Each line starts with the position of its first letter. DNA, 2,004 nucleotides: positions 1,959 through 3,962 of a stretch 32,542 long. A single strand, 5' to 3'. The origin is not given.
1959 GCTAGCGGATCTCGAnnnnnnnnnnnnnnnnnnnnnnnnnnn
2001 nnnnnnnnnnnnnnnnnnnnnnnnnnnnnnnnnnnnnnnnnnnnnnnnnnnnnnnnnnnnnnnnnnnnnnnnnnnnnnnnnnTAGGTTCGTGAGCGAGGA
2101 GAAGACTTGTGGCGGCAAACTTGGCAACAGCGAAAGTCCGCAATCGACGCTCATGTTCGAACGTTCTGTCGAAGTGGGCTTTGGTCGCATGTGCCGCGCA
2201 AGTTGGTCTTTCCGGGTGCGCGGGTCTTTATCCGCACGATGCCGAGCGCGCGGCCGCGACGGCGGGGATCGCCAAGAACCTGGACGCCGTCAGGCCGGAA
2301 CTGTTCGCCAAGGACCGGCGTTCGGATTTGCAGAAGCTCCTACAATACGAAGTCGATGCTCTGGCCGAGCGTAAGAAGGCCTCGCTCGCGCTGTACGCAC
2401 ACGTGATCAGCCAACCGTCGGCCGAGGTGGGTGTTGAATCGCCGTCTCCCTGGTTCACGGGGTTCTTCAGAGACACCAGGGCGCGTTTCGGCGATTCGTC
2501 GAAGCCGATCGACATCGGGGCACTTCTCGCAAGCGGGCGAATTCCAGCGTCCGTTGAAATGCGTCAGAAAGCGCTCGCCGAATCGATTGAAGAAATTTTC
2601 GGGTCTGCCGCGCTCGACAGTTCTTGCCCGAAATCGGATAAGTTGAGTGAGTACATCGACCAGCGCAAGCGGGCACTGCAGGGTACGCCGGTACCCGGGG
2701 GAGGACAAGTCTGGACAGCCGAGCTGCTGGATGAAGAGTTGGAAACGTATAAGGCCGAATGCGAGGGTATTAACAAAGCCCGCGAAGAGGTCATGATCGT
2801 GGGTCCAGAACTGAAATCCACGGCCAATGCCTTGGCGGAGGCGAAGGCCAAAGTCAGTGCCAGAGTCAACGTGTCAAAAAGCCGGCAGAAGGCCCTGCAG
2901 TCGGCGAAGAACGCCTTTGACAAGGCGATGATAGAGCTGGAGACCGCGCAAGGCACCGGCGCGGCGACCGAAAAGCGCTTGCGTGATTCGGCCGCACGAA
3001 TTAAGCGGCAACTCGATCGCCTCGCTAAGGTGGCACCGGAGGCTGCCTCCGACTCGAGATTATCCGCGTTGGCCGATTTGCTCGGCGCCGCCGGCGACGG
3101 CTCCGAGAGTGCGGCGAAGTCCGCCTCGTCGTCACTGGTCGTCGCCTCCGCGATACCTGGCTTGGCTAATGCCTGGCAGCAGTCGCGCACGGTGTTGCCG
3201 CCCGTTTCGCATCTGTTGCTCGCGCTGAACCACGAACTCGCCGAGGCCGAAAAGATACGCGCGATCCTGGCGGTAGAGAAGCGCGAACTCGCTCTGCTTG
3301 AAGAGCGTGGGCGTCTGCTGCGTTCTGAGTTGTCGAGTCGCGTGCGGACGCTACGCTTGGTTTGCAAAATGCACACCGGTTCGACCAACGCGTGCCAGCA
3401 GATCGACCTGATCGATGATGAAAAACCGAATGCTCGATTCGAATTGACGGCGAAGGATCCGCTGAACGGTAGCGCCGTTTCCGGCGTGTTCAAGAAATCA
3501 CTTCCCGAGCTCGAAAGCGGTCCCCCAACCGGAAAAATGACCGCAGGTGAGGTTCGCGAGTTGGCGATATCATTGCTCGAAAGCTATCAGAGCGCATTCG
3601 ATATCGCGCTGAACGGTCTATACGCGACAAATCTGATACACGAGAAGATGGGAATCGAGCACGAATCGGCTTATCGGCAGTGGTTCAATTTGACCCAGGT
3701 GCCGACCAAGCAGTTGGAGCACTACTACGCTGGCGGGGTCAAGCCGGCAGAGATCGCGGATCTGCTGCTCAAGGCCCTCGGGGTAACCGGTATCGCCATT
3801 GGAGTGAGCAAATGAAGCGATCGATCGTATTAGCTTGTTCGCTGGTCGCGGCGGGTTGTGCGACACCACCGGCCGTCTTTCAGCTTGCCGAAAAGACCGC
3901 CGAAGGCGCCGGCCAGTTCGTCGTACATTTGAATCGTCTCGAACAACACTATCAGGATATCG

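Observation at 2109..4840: Translationally coupled three-gene operon of unrecognisable envelope proteins (two lipoproteins plus a small protein)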

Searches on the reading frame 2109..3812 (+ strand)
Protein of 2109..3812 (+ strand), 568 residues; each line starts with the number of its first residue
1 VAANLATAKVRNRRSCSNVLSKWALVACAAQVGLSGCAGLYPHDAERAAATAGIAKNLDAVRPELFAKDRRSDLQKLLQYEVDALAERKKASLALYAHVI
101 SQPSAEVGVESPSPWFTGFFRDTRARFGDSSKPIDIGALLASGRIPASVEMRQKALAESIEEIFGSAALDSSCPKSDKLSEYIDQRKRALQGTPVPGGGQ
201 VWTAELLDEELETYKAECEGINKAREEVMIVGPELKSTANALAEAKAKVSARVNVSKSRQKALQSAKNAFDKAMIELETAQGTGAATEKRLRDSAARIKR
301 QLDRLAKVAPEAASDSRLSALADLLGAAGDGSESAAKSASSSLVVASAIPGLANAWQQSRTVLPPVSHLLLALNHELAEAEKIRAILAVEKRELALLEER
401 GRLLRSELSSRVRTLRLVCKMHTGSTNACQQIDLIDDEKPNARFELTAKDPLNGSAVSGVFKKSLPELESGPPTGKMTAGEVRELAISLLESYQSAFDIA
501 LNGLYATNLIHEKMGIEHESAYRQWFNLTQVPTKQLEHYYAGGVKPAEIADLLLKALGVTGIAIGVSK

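Call 4: search_protein_families(library=pfam, proteins=[window:2109-3812:+], max_evalue=1)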
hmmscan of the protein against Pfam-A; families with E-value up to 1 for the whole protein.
window:2109-3812:+ (568 aa): 2 families
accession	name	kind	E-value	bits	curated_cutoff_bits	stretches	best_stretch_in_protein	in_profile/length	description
PF13949.11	ALIX_LYPXL_bnd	-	0.00048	19.9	30.8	1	204-273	190-257/295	ALIX V-shaped domain binding to HIV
PF25398.1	CUX1_N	-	0.021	15.2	27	0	73-101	68-96/116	CUX1-like, N-terminal tRNA-binding arm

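Call 5: search_protein_families(library=ncbifam, proteins=[window:2109-3812:+], max_evalue=1)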
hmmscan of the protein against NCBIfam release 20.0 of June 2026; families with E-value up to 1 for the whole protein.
window:2109-3812:+ (568 aa): 1 family
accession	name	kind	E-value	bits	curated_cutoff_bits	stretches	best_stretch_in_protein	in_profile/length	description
TIGR04320.1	Surf_Exclu_PgrA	domain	5.3e-05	22.7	70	1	185-303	241-357/360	SEC10/PgrA surface exclusion domain-containing protein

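Call 6: search_protein_families(library=padloc, proteins=[window:2109-3812:+], max_evalue=1)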
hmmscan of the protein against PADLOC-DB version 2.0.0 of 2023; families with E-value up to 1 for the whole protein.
window:2109-3812:+ (568 aa): 1 family
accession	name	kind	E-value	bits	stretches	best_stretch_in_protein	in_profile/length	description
PDLC03863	LmuB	-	0.28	7.8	1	205-311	209-308/610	-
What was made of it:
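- Weak, sub-threshold hits to a surface-exclusion model (TIGR04320: 22.7 bits against a cut-off of 70; call 5) and to LmuB (E 0.28; call 6).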

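Call 7: search_protein_families(library=phrogs, proteins=[window:2109-3812:+], max_evalue=1)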
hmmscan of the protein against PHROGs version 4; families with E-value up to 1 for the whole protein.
window:2109-3812:+ (568 aa): 2 families
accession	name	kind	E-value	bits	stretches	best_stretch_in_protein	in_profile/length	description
phrog_58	-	tail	0.00054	19.4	1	135-355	255-415/1544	tail length tape measure protein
phrog_167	-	tail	0.092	11.4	1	209-345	290-424/1555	tail length tape measure protein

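Call 9: find_homologous_proteins(query=window:2109-3812:+)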
Query window:2109-3812:+ (568 aa): 2 proteins with E <= 0.001 among 8000 candidates.
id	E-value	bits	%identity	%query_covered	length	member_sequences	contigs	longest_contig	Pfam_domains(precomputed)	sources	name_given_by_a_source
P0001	0.0e+0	1214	100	100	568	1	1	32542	-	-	-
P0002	3.5e-13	68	28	45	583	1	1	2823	-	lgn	-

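Call 11: find_encoding_contigs(protein=P0002, flank=10000)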
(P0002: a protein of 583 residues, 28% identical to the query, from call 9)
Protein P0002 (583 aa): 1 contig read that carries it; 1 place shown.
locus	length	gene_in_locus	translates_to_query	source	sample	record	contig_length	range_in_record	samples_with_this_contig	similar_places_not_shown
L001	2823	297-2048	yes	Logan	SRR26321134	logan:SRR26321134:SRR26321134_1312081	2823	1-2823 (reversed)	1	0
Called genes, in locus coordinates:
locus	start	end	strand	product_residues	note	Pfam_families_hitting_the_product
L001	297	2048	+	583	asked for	-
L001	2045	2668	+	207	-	-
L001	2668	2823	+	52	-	?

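Call 31: search_solved_structures(query=A1, max_evalue=10)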
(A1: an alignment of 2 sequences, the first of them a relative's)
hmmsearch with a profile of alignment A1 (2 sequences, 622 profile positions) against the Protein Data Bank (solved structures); distinct sequences matched with E-value up to 10: 2.
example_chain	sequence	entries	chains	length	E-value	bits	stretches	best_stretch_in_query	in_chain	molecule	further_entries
1vbg_A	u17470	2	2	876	1.9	10.5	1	20-50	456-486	pyruvate,orthophosphate dikinase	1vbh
8a3k_UNK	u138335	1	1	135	6.4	8.7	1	271-333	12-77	sc-apCC-4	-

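Call 34: predict_structure(alignment_id=A1)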
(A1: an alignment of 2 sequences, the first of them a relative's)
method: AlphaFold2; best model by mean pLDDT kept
length: 568 residues; sequences in the alignment: 2
mean_pLDDT: 41.9   pTM: 0.30
mean pLDDT of the five models: 41.9, 38.2, 37.4, 36.9, 35.9
residues with pLDDT >= 90: 0; 70-90: 12; 50-70: 157; < 50: 399
segments of 3 or more residues with pLDDT < 50: 1-172, 281-286, 308-369, 417-568
pLDDT, mean of each block of 10 residues (from residue 1): 31 29 27 26 34 38 38 44 40 32 26 26 29 28 29 35 38 58 70 66 70 64 59 53 58 61 58 55 51 55 52 42 42 37 30 37 44 54 58 56 52 50 39 29 23 29 32 37 40 35 30 31 36 39 43 38 26
secondary structure, 60 per line:
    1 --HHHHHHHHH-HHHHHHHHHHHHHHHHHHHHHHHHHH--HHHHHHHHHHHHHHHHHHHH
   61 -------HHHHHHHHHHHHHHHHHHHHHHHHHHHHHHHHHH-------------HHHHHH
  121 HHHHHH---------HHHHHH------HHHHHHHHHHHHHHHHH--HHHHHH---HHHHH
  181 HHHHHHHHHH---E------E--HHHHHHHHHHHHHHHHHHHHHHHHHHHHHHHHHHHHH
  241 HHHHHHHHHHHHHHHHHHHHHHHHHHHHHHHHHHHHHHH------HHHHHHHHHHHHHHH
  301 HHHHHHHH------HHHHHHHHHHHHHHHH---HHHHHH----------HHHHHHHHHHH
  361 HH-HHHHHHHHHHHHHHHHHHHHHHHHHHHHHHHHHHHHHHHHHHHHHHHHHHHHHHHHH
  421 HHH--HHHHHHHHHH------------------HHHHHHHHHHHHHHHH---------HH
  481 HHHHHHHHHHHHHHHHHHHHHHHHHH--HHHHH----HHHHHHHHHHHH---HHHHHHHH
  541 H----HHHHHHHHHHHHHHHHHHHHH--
elements in order: H3-11 H13-38 H41-60 H68-101 H115-126 H136-141 H148-164 H167-172 H176-190 H204-279 H286-308 H315-330 H334-339 H350-362 H364-423 H426-435 H454-469 H479-506 H509-513 H518-529 H533-541 H546-566
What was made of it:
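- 2109..3815 (+): g1: 568-aa lipoprotein precursor (mature about 531 aa). Predicted all-helical. It is the most divergent member of an unnamed family of about 500-580-aa lipoproteins. The AF2 secondary-structure (DSSP) assignment is all helix, but mean pLDDT is only 42 (call 34).
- On Unimolecular spanin: The mature chain is 531 aa. The models are all-helical, at low confidence (call 34).
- Long helices are predicted (call 34).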

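Call 38: search_dna_similar(query=window:2109-3812:+, collection=plasmids, mode=protein, max_evalue=0.01)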
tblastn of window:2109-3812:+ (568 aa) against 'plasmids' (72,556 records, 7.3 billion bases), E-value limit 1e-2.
No match.

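Call 39: search_dna_similar(query=window:2109-3812:+, collection=phages, mode=protein, max_evalue=0.01)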
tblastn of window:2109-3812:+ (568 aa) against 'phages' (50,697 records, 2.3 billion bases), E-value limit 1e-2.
No match.

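Call 44: find_encoding_contigs(protein=P0001, flank=10000)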
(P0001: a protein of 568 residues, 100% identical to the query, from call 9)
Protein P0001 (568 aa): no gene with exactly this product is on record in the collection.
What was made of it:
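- Tried and rejected: An exact look-up of P0001's contig found nothing on record (call 44).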

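Call 45: search_protein_representatives(alignment_id=A1)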
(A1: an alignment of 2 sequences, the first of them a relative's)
Query: 2 sequences, 622 profile positions. Proteins with E-value up to 0.001 (for the whole library): 475; up to 1e-10: 209; up to 1e-30: 56. The best 150 are listed.
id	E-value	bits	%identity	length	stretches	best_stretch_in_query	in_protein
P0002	0.0e+00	1073.8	-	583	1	14-622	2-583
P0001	0.0e+00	1017.6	-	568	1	1-622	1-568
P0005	1.8e-119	416.9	-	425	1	181-622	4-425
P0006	4.3e-109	382.6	-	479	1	25-501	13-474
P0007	6.6e-87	309.4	-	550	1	30-622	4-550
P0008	1.4e-85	305.0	-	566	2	229-622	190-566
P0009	4.1e-58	214.2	-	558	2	197-615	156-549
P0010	3.6e-56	207.8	-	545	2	226-618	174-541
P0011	9.9e-56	206.4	-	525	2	160-621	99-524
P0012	1.5e-54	202.5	-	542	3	223-438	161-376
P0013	1.5e-53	199.1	-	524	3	502-620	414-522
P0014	1.7e-53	199.0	-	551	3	505-621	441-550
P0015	4.8e-53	197.5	-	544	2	31-431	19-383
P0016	1.6e-52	195.7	-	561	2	201-622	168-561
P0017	6.1e-51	190.5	-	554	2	217-621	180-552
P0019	9.0e-48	180.1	-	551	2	254-622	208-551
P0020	4.5e-47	177.8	-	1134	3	232-622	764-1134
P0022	2.3e-45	172.1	-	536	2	232-622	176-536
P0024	6.2e-45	170.7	-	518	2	232-621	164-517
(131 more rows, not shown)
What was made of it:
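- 2109..3815 (+): 475 homologues in call 45.
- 3516..3812 (+): g1 conserved C-terminal domain (aa 470-568). It includes W525, P532, Y539 and G543, which are the most conserved non-Cys columns. Most profile hits end exactly at their own C-terminus (call 45).
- Checked: 475 g1 homologues exist at E<=1e-3 (call 45).
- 475, 209 and 56 relatives at E<=1e-3, 1e-10 and 1e-30 (call 45).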

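Call 48: list_cluster_members(proteins=[P0007, P0008, P0011, P0014, P0015, P0016, P0019, P0020, P0022, P0024])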
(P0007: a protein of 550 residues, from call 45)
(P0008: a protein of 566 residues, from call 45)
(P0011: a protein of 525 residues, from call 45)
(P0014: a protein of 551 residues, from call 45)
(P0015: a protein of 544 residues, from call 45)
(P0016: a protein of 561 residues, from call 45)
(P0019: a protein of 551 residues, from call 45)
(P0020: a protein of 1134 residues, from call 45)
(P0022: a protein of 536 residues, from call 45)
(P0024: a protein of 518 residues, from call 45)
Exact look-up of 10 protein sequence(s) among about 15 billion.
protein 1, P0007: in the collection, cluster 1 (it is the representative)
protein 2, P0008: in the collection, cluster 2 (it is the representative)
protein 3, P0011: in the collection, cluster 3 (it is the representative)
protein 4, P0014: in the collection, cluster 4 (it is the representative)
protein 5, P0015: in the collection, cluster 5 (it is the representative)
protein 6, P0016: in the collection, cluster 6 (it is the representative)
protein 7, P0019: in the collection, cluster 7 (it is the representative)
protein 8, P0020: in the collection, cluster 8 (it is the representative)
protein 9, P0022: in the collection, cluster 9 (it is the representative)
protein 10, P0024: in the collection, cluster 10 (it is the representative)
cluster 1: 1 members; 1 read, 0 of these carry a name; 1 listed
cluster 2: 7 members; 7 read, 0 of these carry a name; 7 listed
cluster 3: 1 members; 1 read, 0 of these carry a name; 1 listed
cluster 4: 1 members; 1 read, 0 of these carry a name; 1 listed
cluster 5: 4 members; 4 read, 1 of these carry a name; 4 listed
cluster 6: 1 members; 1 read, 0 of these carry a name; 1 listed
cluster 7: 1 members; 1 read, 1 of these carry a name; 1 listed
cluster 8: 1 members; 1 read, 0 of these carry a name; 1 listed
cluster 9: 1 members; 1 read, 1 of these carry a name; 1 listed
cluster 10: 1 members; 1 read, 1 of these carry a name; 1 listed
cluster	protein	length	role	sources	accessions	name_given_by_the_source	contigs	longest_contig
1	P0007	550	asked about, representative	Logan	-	-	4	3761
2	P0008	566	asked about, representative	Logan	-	-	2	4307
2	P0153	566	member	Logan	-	-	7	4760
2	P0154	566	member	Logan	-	-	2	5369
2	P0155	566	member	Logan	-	-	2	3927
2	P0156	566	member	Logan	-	-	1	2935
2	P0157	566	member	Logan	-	-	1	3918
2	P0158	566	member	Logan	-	-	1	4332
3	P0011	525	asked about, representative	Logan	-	-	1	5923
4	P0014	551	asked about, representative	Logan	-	-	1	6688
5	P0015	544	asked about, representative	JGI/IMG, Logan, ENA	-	-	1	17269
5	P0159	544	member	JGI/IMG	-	cell fate (sporulation/competence/biofilm development) regulator YlbF (YheA/YmcA/DUF963 ...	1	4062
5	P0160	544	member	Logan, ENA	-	-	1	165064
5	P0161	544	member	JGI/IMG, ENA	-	-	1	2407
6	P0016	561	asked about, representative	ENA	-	-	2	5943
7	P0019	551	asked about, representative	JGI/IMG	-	hypothetical protein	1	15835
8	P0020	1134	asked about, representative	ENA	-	-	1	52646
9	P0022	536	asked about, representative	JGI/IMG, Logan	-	hypothetical protein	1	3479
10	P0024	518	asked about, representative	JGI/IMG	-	hypothetical protein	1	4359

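Call 50: search_protein_families(library=pfam, alignment_id=A2, max_evalue=0.01)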
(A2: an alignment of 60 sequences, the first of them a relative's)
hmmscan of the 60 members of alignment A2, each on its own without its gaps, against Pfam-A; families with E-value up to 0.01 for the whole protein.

A. member 1, P0001 (568 aa): 1 family
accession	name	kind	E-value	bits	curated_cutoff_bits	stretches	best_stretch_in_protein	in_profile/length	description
PF13949.11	ALIX_LYPXL_bnd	-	0.00048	19.9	30.8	1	204-273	190-257/295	ALIX V-shaped domain binding to HIV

B. families by the number of members that match (of 60 scanned): 14 families
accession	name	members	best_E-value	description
PF13166.12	AAA_13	1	7.2e-05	AAA domain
PF11887.13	Mce4_CUP1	1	8.3e-05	Cholesterol uptake porter CUP1 of Mce4, putative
PF13949.11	ALIX_LYPXL_bnd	1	0.00048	ALIX V-shaped domain binding to HIV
PF15233.11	SYCE1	1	0.0015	Synaptonemal complex central element protein 1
PF10455.14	BAR_2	1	0.002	Bin/amphiphysin/Rvs domain for vesicular trafficking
PF05010.19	TACC_C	1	0.0026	Transforming acidic coiled-coil-containing protein (TACC), C-terminal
PF07926.17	TPR_MLP1_2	1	0.0037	TPR/MLP1/MLP2-like protein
PF19103.5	DUF5790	1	0.0055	Family of unknown function (DUF5790)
PF07464.16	ApoLp-III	1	0.0072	Apolipophorin-III precursor (apoLp-III)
PF12732.12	YtxH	1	0.0085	YtxH-like protein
PF24554.1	DUF7603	1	0.0088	Domain of unknown function (DUF7603)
PF14739.11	DUF4472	1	0.0091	Domain of unknown function (DUF4472)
PF20184.3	DUF6547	1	0.0093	Family of unknown function (DUF6547)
PF08614.16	ATG16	1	0.0097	Autophagy protein 16 (ATG16)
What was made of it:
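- On Glycine-zipper lipoproteins (SlyB/YfgH, Pfam Gly-zipper families): No such Pfam hit for g1 or for 60 relatives at E<=0.01 (calls 4, 50).
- On OPX / Wza: No Pfam hit (calls 4, 50).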

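Call 53: find_related_loci(query=A3, collection=genome_contigs, flank=10000)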
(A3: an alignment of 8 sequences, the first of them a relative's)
Query A3 (568 aa) in genome_contigs; peptide patterns used: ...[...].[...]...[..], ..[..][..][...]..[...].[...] (x = any residue, [..] = any of these).
140 stretches matched a pattern; 10 encode a relative of the query (tblastn E <= 1e-3); 10 distinct loci.
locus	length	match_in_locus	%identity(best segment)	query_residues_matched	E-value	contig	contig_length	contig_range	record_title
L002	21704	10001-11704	27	5-568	1e-35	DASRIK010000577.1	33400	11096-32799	MAG TPA_asm: Burkholderiales bacterium isolate SMAG_U10108 k141_3597476, whole genome shotgun sequence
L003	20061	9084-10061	32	243-568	2e-27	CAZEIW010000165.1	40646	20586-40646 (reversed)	MAG TPA_asm: uncultured Burkholderiaceae bacterium isolate binchicken_co279_164 genome assembly, contig: k141_914767, wh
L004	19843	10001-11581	28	23-568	4e-26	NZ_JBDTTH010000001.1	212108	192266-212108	MAG: Polaromonas sp. isolate cluster3_bin.291 NODE_51_length_212108_cov_20.246061, whole genome shotgun sequence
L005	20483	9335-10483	27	196-567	6e-24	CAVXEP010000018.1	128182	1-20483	MAG: uncultured delta proteobacterium isolate MFD02360.bin.2.146 genome assembly, contig: contig_31441, whole genome sho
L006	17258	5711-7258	26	25-568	2e-23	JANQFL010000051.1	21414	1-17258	MAG: Sneathiellales bacterium isolate PL23a_bin.86 k99_4106048, whole genome shotgun sequence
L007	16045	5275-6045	29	318-568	2e-21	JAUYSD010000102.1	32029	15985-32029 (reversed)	MAG: Sulfuritalea sp. isolate C5_metabat.bin.47 C5_k141_77350, whole genome shotgun sequence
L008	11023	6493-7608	29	212-567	1e-20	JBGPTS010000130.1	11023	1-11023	MAG: Candidatus Binatia bacterium isolate OBJ1_062018_110_62 k141_1847712_length_11023_cov_13.7390, whole genome shotgun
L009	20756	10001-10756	28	320-568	1e-14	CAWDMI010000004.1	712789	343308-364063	MAG: uncultured delta proteobacterium isolate MFD04944.bin.2.54 genome assembly, contig: contig_42673, whole genome shot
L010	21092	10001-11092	26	213-568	3e-22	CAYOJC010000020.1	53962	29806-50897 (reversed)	MAG TPA_asm: uncultured Syntrophobacteraceae bacterium isolate SRP136066_co1_407 genome assembly, contig: NODE_381_lengt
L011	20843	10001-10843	27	311-568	2e-12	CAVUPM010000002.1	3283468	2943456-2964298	MAG: uncultured Candidatus Rokubacteria bacterium isolate MFD06229.bin.2.170 genome assembly, contig: contig_1307, whole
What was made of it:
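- The loci span Burkholderiales, Polaromonas, Sulfuritalea, Sneathiellales, Syntrophobacteraceae and other "delta" MAGs, Binatia and Rokubacteria (call 53).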

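Call 60: search_solved_structures(query=A2, max_evalue=10)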
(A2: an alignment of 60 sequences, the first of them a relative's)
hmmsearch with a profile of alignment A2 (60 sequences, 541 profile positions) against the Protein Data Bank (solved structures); distinct sequences matched with E-value up to 10: 50.
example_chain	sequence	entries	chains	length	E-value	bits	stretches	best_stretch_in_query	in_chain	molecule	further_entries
4zry_B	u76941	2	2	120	0.0033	19.9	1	200-290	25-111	Keratin, type II cytoskeletal 1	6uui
5j2l_B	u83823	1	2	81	0.0037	19.7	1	206-275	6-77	protein design 2L4HC2_11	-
4xa3_A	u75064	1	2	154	0.0039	19.6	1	168-297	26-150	Gp7-MYH7(1361-1425)-Eb1 chimera protein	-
9if7_LD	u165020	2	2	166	0.0095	18.4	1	170-282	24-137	PRKR-interacting protein 1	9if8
5aj3_O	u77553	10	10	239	0.0096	18.4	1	93-245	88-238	MITORIBOSOMAL PROTEIN US15M, MRPS15 | Uncharacterized protein | Mitochondrial ribosomal protein S15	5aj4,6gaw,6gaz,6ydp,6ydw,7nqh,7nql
5cwm_A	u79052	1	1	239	0.011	18.2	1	223-343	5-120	Designed helical repeat protein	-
8oin_AL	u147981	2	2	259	0.012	18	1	93-245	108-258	28S ribosomal protein S15, mitochondrial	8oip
13hr_I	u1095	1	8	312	0.014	17.8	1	190-281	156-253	Mce/MlaD domain-containing protein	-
8xi2_q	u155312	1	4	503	0.028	16.8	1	172-253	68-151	Pre-mRNA-processing factor 19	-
3tnu_B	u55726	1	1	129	0.028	16.8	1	183-269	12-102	Keratin, type II cytoskeletal 5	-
6jfv_B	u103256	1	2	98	0.05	16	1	175-234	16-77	Keratin, type II cytoskeletal 5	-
7y9n_A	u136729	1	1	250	0.079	15.3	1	173-334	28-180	Spike protein S2',5HB-H2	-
7upq_B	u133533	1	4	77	0.11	14.9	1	213-263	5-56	DHT03 protein B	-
7upo_B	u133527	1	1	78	0.14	14.5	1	213-263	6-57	DHT03 protein B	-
8gji_A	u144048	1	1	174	0.15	14.4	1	214-289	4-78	GCG binder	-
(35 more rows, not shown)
